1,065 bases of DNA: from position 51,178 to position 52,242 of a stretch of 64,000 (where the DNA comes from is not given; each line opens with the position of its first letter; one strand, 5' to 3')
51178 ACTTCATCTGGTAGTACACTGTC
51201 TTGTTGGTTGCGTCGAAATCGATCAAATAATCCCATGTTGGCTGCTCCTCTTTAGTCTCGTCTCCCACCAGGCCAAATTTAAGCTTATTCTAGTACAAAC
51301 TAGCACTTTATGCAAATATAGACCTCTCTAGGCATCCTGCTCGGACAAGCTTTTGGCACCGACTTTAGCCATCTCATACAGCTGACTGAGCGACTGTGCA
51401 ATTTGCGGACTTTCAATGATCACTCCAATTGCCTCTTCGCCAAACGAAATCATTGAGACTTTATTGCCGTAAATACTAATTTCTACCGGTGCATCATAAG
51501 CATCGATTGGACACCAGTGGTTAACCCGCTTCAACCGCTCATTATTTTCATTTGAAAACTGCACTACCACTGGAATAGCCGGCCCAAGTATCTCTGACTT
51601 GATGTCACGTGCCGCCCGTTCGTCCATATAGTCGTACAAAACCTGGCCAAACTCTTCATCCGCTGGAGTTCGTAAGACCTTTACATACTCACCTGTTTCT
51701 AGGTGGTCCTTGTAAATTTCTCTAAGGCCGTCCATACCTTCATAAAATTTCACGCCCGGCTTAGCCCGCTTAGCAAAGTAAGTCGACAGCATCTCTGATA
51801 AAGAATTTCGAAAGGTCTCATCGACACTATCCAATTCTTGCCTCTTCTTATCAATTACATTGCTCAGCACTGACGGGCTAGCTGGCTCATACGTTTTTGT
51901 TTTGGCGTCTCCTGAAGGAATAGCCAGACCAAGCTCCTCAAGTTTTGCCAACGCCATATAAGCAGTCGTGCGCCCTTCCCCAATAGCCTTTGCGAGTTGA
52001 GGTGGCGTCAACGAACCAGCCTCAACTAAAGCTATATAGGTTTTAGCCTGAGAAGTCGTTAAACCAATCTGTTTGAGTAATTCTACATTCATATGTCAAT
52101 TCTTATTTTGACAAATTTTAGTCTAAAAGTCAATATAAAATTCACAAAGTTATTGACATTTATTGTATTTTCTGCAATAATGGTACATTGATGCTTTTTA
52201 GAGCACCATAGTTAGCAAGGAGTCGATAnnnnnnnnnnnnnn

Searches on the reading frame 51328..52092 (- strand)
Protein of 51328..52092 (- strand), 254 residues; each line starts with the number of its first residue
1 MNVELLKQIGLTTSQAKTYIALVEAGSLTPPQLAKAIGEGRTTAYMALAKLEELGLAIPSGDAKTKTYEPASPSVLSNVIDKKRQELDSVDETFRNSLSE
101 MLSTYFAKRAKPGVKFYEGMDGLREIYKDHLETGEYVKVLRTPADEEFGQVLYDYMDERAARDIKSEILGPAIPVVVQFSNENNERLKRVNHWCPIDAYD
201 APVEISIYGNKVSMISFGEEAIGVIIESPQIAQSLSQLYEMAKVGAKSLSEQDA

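Call 3: search_protein_families(library=pfam, proteins=[window:51328-52092:-], max_evalue=1)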
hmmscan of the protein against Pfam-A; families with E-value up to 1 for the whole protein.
window:51328-52092:- (254 aa): 6 families
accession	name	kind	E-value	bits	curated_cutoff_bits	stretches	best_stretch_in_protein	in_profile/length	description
PF01978.25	TrmB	-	4e-11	43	25.6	1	6-73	1-67/68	Sugar-specific transcriptional regulator TrmB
PF09339.16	HTH_IclR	-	0.0028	17.8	22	1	25-56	16-47/52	IclR helix-turn-helix domain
PF12840.13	HTH_20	-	0.0038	17.6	27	1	23-56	14-47/51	Helix-turn-helix domain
PF13730.12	HTH_36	-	0.0079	16.4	25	1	32-56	30-54/55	Helix-turn-helix domain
PF12802.13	MarR_2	-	0.084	13.5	27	1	10-58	2-51/61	MarR family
PF13551.12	HTH_29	-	0.18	12.4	28.1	1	20-58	5-43/64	Winged helix-turn helix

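Call 5: search_protein_families(library=ncbifam, proteins=[window:51328-52092:-], max_evalue=1)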
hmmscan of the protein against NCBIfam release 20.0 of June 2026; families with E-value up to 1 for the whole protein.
window:51328-52092:- (254 aa): 3 families
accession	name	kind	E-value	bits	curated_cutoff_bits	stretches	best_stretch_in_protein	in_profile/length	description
NF041141.1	tran_reg_TrmBL2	equivalog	6.1e-06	25.9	530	1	3-93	7-98/264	HTH-type transcriptional regulator TrmBL2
NF040851.1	tran_reg_TrmB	equivalog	0.0016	17.7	600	1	4-192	9-190/338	HTH-type sugar-sensing transcriptional regulator TrmB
NF047390.1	TransRegTrmBL1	equivalog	0.0033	16.4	650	1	3-101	7-101/341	HTH-type sugar sensing transcriptional regulator TrmBL1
